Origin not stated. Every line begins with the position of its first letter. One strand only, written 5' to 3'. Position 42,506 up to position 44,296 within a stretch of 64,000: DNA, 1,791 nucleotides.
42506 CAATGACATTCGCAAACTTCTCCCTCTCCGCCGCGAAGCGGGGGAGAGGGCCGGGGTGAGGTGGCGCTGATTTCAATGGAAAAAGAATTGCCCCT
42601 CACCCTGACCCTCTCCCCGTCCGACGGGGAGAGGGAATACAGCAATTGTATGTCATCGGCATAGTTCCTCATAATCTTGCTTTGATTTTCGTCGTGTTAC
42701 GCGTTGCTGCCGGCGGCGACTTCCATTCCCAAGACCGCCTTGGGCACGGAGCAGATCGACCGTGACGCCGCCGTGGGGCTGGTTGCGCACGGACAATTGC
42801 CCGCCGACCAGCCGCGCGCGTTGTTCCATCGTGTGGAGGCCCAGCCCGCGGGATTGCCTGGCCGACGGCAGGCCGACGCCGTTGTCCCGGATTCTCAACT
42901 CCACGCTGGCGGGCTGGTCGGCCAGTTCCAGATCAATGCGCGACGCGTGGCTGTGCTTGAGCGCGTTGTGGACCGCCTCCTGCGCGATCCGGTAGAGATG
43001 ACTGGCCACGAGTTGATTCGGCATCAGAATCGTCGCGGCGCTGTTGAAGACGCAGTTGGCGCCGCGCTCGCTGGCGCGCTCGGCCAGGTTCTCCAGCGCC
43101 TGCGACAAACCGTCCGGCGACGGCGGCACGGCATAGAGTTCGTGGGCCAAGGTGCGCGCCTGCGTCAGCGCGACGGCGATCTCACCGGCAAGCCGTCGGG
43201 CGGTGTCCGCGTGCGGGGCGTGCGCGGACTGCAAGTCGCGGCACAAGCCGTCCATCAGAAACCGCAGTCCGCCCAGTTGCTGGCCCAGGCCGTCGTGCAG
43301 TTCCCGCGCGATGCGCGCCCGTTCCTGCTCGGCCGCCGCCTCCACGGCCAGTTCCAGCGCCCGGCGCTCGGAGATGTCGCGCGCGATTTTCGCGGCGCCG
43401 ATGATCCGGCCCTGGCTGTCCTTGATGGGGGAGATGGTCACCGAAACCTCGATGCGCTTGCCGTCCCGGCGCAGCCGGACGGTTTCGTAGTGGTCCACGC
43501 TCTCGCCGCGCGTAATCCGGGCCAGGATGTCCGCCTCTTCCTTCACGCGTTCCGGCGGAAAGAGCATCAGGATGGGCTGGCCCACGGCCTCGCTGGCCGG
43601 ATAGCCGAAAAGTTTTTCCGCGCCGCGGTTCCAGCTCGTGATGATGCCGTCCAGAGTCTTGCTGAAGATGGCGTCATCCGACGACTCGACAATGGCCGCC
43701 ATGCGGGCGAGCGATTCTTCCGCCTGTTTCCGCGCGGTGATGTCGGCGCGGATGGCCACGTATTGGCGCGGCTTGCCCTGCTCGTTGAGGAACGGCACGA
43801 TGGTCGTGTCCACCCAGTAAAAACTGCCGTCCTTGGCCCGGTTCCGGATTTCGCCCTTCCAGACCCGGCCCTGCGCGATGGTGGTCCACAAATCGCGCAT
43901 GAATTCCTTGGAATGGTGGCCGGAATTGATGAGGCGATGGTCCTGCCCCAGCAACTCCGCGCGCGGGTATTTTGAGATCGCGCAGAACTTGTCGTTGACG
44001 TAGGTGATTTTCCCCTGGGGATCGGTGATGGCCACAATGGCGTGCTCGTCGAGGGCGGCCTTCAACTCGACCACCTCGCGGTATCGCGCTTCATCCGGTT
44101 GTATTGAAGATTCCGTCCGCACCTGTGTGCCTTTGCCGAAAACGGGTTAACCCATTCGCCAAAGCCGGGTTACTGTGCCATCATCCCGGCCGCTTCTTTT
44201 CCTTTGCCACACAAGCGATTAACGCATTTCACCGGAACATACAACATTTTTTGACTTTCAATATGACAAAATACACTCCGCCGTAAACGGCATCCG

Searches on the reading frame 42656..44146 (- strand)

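Call 46: search_protein_families(library=pfam, proteins=[window:42656-44146:-], max_evalue=0.0001)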
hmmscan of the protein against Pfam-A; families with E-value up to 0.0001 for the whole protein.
window:42656-44146:- (497 aa): 8 families
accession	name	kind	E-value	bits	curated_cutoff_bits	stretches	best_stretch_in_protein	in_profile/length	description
PF13426.13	PAS_9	-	5e-38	130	27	2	158-260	2-103/103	PAS domain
PF00989.32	PAS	-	1.6e-37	128.4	22.6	2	148-258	2-113/113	PAS fold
PF08448.16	PAS_4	-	9.5e-32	109.9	23.1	2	153-263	1-110/110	PAS fold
PF08447.18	PAS_3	-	2.7e-22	79.3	25.6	2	48-132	2-88/89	PAS fold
PF02518.31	HATPase_c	-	7.9e-14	52.5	26.4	1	382-464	4-104/111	Histidine kinase-, DNA gyrase B-, and HSP90-like ATPase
PF13188.13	PAS_8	-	5.9e-13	48.7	21.8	1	148-201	2-55/65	PAS domain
PF07730.19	HisKA_3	-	1.4e-10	42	24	1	275-338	1-64/68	Histidine kinase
PF08670.17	MEKHLA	-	3.7e-05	24.1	23.7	0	158-254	38-137/143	MEKHLA domain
